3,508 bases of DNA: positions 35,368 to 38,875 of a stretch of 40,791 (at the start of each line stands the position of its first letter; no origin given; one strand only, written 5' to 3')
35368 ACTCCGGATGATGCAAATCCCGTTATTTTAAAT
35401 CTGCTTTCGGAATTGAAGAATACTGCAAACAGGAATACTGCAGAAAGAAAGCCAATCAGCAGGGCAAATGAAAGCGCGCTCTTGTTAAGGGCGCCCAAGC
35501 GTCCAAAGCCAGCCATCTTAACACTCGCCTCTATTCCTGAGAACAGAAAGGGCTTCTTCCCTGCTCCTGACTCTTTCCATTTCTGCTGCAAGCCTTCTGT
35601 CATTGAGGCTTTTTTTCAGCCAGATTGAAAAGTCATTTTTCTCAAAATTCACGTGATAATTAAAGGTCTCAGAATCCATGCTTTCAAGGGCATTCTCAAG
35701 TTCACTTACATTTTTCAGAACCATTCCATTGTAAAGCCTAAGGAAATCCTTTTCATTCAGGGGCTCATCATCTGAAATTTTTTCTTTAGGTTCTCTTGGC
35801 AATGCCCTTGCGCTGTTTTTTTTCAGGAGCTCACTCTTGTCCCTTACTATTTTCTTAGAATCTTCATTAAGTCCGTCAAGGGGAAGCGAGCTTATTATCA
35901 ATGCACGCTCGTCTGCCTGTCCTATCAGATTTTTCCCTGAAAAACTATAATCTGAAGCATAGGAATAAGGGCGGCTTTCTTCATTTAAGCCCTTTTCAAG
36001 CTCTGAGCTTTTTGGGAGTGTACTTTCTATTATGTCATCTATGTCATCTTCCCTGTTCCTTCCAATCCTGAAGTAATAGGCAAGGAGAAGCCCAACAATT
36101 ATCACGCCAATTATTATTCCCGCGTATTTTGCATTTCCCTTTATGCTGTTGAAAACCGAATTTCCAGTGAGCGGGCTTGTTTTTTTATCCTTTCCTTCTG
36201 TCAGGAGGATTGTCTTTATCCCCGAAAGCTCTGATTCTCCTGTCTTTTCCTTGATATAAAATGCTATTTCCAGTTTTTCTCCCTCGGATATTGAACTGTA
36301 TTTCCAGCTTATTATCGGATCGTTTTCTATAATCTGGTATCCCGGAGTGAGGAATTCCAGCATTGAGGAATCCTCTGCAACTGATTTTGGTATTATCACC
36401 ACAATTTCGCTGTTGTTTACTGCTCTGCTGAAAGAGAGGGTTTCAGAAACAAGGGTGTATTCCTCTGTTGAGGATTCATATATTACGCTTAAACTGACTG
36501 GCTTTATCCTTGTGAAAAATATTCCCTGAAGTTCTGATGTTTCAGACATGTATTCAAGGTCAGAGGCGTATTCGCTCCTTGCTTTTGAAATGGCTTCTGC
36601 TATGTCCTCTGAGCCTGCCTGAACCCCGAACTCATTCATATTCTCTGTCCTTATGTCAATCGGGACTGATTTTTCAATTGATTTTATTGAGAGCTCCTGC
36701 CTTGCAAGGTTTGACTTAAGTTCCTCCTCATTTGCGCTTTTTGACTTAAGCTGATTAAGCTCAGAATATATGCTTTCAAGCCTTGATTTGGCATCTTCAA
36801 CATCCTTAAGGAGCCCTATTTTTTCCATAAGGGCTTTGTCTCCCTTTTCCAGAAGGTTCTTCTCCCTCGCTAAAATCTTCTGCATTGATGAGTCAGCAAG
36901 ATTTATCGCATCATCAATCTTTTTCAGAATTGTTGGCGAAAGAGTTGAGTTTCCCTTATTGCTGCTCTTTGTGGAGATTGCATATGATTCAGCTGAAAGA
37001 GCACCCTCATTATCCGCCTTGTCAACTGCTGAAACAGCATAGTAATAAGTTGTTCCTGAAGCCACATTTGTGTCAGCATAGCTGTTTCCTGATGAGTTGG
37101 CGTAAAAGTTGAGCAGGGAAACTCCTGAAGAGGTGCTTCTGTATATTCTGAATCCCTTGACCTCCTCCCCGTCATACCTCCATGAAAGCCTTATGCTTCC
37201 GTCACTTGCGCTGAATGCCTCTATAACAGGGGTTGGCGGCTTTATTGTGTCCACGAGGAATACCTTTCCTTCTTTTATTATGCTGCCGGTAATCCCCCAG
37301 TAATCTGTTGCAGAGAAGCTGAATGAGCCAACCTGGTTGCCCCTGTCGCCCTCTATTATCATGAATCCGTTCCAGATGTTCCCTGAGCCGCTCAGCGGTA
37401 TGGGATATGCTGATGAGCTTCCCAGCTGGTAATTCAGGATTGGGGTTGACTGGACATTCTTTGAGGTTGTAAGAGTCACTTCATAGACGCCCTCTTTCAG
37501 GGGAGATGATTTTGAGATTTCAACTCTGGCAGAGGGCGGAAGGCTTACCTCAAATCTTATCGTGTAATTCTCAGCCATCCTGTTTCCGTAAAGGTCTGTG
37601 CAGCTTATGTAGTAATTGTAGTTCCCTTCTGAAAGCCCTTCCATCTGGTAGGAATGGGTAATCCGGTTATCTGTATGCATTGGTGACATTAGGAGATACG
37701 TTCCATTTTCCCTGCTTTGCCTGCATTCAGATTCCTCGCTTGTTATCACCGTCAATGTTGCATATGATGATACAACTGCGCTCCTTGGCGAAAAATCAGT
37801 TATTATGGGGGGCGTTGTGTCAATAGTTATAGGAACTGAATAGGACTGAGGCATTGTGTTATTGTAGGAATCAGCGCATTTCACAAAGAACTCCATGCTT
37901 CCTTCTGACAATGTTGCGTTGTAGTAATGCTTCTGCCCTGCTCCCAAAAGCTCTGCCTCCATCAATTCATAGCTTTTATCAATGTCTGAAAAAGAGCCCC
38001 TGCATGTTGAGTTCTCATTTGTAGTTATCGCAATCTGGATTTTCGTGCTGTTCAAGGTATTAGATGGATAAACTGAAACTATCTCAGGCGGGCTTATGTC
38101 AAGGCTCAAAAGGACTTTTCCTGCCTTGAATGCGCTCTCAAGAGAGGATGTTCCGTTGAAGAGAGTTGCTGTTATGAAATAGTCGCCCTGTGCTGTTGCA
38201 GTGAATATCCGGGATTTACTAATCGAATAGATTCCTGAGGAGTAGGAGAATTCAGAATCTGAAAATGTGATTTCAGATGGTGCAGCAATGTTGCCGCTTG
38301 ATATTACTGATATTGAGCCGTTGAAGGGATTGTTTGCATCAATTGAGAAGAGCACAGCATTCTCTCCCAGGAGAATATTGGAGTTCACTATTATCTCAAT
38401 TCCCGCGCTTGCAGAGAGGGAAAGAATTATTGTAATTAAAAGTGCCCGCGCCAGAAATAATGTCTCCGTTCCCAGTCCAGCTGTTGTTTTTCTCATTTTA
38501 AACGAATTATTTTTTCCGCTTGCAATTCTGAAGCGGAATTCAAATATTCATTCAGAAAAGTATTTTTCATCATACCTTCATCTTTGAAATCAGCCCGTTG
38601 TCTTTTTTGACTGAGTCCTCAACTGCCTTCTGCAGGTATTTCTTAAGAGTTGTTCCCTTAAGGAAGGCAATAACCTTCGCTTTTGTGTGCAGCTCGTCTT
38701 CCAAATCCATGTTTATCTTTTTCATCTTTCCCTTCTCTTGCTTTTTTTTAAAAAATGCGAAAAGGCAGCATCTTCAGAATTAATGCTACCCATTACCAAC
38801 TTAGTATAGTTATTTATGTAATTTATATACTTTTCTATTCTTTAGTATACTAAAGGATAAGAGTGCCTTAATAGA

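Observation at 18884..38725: A 20-kb island of about ten secreted or anchored proteins with no enzymes: candidate cell-surface or host-attachment apparatus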

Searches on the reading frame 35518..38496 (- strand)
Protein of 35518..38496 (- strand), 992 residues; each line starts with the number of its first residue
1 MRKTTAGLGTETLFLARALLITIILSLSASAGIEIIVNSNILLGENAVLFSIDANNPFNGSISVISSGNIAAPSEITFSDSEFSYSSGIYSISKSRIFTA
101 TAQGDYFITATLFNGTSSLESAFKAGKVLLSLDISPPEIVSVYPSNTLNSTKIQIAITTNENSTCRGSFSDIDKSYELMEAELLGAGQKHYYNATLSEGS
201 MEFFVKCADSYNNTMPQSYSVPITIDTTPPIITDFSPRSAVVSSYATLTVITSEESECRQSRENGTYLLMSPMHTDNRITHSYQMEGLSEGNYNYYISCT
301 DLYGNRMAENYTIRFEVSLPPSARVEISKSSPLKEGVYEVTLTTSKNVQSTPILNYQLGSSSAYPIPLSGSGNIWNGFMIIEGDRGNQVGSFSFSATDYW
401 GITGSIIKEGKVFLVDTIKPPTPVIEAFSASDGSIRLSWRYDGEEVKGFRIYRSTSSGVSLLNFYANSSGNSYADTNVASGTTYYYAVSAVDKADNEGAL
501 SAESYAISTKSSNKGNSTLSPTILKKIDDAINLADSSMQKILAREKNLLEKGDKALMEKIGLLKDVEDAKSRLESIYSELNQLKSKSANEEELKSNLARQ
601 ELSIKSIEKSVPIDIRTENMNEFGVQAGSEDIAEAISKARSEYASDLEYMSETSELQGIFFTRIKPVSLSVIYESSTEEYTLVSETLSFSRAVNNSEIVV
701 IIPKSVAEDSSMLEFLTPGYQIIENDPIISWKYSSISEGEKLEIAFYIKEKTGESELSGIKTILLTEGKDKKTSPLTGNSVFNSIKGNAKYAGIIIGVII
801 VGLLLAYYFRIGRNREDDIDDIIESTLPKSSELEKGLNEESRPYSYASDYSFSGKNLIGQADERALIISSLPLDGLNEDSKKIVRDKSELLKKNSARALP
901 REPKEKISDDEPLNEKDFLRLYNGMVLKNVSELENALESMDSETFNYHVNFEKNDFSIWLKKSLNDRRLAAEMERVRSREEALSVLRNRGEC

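Call 5: search_protein_families(library=pfam, proteins=[window:35518-38496:-], max_evalue=0.1)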
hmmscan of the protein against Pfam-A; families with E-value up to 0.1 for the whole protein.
window:35518-38496:- (992 aa): 6 families
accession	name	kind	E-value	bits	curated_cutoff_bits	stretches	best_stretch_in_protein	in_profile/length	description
PF13750.12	Big_3_3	-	1.5e-05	25.2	27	1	192-234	8-50/157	Bacterial Ig-like domain (group 3)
PF19077.6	Big_13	-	0.00016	22.6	27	0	148-227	24-102/102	Bacterial Ig-like domain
PF19027.5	DUF5752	-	0.0012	18.7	23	1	924-980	17-193/208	Family of unknown function (DUF5752)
PF25788.1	Ig_Rha78A_N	-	0.011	16.4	27.4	0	433-504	18-97/105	Rha78A-like, N-terminal immunoglobulin domain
PF10732.14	DUF2524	-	0.024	15.4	25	1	563-610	36-81/84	Protein of unknown function (DUF2524)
PF07495.19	Y_Y_Y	-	0.081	13.3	26.6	0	276-317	26-64/65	Y_Y_Y domain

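Call 8: search_protein_families(library=ncbifam, proteins=[window:35518-38496:-], max_evalue=0.1)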
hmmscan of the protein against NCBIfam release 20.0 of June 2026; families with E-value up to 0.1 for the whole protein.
window:35518-38496:- (992 aa): 2 families
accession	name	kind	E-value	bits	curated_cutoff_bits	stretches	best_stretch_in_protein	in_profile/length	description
NF041611.1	exoglucan_CbhB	equivalog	1.7e-06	26.4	1950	1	414-514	795-891/997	exoglucanase CbhB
NF045522.1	MXAN_2561_fam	equivalog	0.00026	20.6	150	1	414-507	163-257/304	MXAN_2561 family MXYO-CTERM-anchored protein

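Call 59: search_solved_structures(query=window:35518-38496:-, max_evalue=1)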
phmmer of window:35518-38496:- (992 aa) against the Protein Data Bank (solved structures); distinct sequences matched with E-value up to 1: 11.
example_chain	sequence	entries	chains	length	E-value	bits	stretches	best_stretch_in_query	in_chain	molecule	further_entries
3mpc_A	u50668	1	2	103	2e-06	29.2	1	421-494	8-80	Fn3-like protein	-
5g56_A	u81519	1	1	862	4.7e-05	24.6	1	359-494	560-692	CARBOHYDRATE BINDING FAMILY 6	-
7jgt_A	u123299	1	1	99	0.1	13.6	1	425-502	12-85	Fibronectin type-III domain-containing protein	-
1fnh_A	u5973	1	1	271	0.1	13.6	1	409-512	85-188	PROTEIN (FIBRONECTIN)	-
3r8q_A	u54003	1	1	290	0.12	13.4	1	409-512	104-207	Fibronectin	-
4u3h_A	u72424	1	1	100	0.36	11.8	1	425-501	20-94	FN3con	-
7y6e_A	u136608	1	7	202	0.47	11.4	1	403-493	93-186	Dscam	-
3tes_A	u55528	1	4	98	0.59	11.1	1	429-503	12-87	Tencon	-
4m6a_A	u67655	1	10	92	0.71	10.8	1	429-503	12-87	Tencon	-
7jgu_A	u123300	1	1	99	0.72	10.8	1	425-502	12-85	Fibronectin type-III domain-containing protein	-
5z06_A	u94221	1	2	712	0.93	10.4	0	422-499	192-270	BDI_3064 protein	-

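Call 75: search_protein_families(library=phrogs, proteins=[window:35518-38496:-], max_evalue=0.01)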
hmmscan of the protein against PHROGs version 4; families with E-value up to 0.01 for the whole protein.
window:35518-38496:- (992 aa): 4 families
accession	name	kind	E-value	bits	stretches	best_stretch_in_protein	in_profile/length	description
phrog_31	-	tail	3.1e-07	29.5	1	419-633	967-1110/1565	central tail fiber J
phrog_11157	-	unknown function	5.9e-06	24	1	101-504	2236-2665/3825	-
phrog_18400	-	unknown function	0.00018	22.5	1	222-312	6-99/150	-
phrog_1062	-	unknown function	0.00069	19.3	1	434-498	148-216/736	-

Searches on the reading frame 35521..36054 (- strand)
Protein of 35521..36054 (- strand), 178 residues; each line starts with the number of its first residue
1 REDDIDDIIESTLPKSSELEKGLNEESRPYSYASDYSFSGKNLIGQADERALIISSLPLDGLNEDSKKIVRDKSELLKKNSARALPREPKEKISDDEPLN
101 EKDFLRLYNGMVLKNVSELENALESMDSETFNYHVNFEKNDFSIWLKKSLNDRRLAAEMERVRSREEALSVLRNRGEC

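Call 73: search_protein_representatives(protein=window:35521-36054:-)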
Query: 178 residues. Proteins with E-value up to 0.001 (for the whole library): 2241; up to 1e-10: 81; up to 1e-30: 1. The best 150 are listed.
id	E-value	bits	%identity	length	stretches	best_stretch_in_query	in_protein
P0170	8.1e-105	364.4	100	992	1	1-178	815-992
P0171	1.2e-27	113.5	41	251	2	98-173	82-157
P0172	1.8e-23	99.9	40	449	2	100-174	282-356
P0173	2.3e-23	99.5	44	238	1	3-173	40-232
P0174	6.4e-23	98.1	47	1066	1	65-174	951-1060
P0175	5.0e-22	95.2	34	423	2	99-174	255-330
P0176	5.5e-22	95.1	38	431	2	98-173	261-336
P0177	9.8e-22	94.2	33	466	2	41-170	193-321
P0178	1.2e-21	94.0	34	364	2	62-175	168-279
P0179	2.0e-21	93.2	36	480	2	101-173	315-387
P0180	4.1e-21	92.2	38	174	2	99-169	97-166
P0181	5.4e-21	91.8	39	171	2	108-173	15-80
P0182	3.2e-20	89.3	39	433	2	63-174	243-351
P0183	4.0e-20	89.0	32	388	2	69-174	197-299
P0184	6.8e-20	88.3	33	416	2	41-173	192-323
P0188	1.8e-18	83.7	34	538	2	93-170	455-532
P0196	3.4e-16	76.2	29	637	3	93-175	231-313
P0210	2.1e-13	67.2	31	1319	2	92-173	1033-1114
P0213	1.1e-12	64.8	36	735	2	97-165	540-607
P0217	1.6e-12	64.3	32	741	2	100-172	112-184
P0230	2.0e-11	60.7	29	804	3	102-166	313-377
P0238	4.3e-11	59.6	29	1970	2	64-175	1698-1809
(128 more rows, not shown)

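Call 74: search_protein_families(library=pfam, proteins=[P0171, P0172, P0175, P0188, P0196, P0210, P0213, P0217, P0238, P0230], max_evalue=0.001)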
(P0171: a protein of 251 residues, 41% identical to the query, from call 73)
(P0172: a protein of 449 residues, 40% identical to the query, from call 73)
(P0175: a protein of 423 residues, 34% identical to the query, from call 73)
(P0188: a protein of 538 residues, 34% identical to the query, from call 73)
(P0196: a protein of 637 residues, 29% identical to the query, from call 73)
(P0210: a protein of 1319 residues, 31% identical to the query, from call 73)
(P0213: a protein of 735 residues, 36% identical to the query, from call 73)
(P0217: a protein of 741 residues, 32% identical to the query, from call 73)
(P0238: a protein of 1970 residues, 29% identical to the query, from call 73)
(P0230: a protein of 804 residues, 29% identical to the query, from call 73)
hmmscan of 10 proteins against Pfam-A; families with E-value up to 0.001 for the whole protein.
P0171 (251 aa): 2 families
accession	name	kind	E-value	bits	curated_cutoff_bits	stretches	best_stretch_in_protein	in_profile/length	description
PF19027.5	DUF5752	-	3.4e-11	43.3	23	2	83-150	6-84/208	Family of unknown function (DUF5752)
PF07862.16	Nif11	-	9.7e-05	23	23.8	0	126-156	6-36/48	Nif11 domain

P0172 (449 aa): 1 family
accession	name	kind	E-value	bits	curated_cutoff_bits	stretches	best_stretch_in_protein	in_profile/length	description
PF19027.5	DUF5752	-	1.3e-06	28.4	23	0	409-436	54-81/208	Family of unknown function (DUF5752)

P0175 (423 aa): 1 family
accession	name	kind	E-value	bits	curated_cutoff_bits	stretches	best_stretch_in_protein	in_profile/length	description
PF19027.5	DUF5752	-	2.1e-08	34.2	23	1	271-407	22-187/208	Family of unknown function (DUF5752)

P0188 (538 aa): 1 family
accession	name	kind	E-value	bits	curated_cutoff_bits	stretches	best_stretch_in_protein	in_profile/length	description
PF19027.5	DUF5752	-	7.9e-10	38.9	23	1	494-527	50-83/208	Family of unknown function (DUF5752)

P0196 (637 aa): 7 families
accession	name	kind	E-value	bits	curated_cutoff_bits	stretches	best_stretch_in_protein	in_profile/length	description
PF06745.19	ATPase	-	6e-48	163.7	26.6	1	399-633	2-230/231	KaiC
PF19027.5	DUF5752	-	1.3e-12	48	23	2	33-166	57-204/208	Family of unknown function (DUF5752)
PF13481.12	AAA_25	-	3.7e-08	33.7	27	1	406-564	23-187/195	AAA domain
PF07088.17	GvpD_P-loop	-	1.6e-06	28.6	24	1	417-589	11-172/189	GvpD gas vesicle protein, P-loop domain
PF03796.21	DnaB_C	-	1.6e-05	24.9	27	1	398-463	2-67/255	DnaB-like helicase C terminal domain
PF00437.27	T2SSE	-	0.00039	19.6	24.9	1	418-475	144-199/370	Type II/IV secretion system protein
PF13245.12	AAA_19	-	0.00043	20.9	25.1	0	417-456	12-53/134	AAA domain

P0210 (1319 aa): 4 families
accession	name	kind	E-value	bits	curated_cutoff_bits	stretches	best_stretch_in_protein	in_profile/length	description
PF01935.23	DUF87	-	4.8e-09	37.1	23.2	1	641-704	1-67/220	Helicase HerA, central domain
PF13715.12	CarbopepD_reg_2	-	3.6e-05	24.1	32.2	1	246-317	2-76/88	CarboxypepD_reg-like domain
PF05872.18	HerA_C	-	0.00047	19.4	22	0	651-713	11-74/502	Helicase HerA-like C-terminal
PF00270.35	DEAD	-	0.00073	19.7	26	0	663-699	16-55/167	DEAD/DEAH box helicase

P0213 (735 aa): 1 family
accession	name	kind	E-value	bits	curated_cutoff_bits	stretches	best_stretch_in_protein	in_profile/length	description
PF19027.5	DUF5752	-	1.5e-05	24.9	23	0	146-203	41-110/208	Family of unknown function (DUF5752)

P0217 (741 aa): 1 family
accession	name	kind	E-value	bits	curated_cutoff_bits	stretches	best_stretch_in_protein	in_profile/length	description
PF19027.5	DUF5752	-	6.3e-09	35.9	23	1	122-207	17-114/208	Family of unknown function (DUF5752)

P0238 (1970 aa): 10 families
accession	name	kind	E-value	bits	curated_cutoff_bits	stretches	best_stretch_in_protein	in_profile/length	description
PF13620.12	CarboxypepD_reg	-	6.2e-66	219.2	32.3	9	358-430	2-81/82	Carboxypeptidase regulatory-like domain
PF13715.12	CarbopepD_reg_2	-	4.7e-49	164.8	32.2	6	358-431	1-77/88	CarboxypepD_reg-like domain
PF15976.11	CooC_C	-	2.6e-09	37.5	29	0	785-823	25-63/93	CS1-pili formation C-terminal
PF01935.23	DUF87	-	4e-08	34.1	23.2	1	1338-1435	3-82/220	Helicase HerA, central domain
PF05872.18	HerA_C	-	1.2e-07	31.2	22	1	1349-1402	14-67/502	Helicase HerA-like C-terminal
PF08308.17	PEGA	-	1.2e-06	28.7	20.8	0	899-934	32-67/71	PEGA domain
PF16371.11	MetallophosN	-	2.9e-06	27.8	35.6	0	450-499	5-55/77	N terminal of Calcineurin-like phosphoesterase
PF19027.5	DUF5752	-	0.0001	22.2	23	0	1769-1799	53-83/208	Family of unknown function (DUF5752)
PF10412.15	TrwB_AAD_bind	-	0.00056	19.3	20.5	0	1356-1395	15-54/387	Type IV secretion-system coupling protein DNA-binding domain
PF12985.13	DUF3869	-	0.00065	20.3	24.5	0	525-577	7-60/85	Domain of unknown function (DUF3869)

P0230 (804 aa): 7 families
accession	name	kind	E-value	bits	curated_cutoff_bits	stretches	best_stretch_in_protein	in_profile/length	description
PF06745.19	ATPase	-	1.9e-45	155.4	26.6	1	567-800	3-230/231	KaiC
PF19027.5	DUF5752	-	5.1e-11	42.7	23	1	346-374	53-81/208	Family of unknown function (DUF5752)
PF13481.12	AAA_25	-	1.3e-06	28.7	27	1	576-731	26-187/195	AAA domain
PF07088.17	GvpD_P-loop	-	4.4e-06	27.1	24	1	582-756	9-172/189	GvpD gas vesicle protein, P-loop domain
PF03796.21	DnaB_C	-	2.2e-05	24.4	27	1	567-630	4-67/255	DnaB-like helicase C terminal domain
PF13245.12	AAA_19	-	0.00074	20.1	25.1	0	584-619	12-49/134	AAA domain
PF06068.19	TIP49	-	0.00095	18.9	23.8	0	545-623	16-87/347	TIP49 P-loop domain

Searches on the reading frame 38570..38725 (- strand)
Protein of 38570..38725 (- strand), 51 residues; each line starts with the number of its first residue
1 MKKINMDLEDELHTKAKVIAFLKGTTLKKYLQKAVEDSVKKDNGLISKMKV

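Call 30: search_protein_families(library=pfam, proteins=[window:38570-38725:-], max_evalue=1)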
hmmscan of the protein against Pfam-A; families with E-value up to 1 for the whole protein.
window:38570-38725:- (51 aa): 3 families
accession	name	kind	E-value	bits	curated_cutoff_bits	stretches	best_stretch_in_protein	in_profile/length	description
PF09386.16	ParD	-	0.00074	20.3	27.3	1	1-40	1-41/80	Antitoxin ParD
PF09274.16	ParG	-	0.028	15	21.4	1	2-41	35-74/76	ParG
PF24930.1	DUF7750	-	0.085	13.1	27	1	14-40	26-53/65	Domain of unknown function (DUF7750)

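Call 75: search_protein_families(library=phrogs, proteins=[window:38570-38725:-], max_evalue=0.01)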
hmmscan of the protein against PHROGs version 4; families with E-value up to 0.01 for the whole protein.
window:38570-38725:- (51 aa): 2 families
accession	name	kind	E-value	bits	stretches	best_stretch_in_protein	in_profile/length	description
phrog_9151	-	moron, auxiliary metabolic gene and host takeover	0.00063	21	1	3-44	73-114/119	HicB-like antitoxin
phrog_582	-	transcription regulation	0.0032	18.7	1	2-43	58-99/105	Arc-like repressor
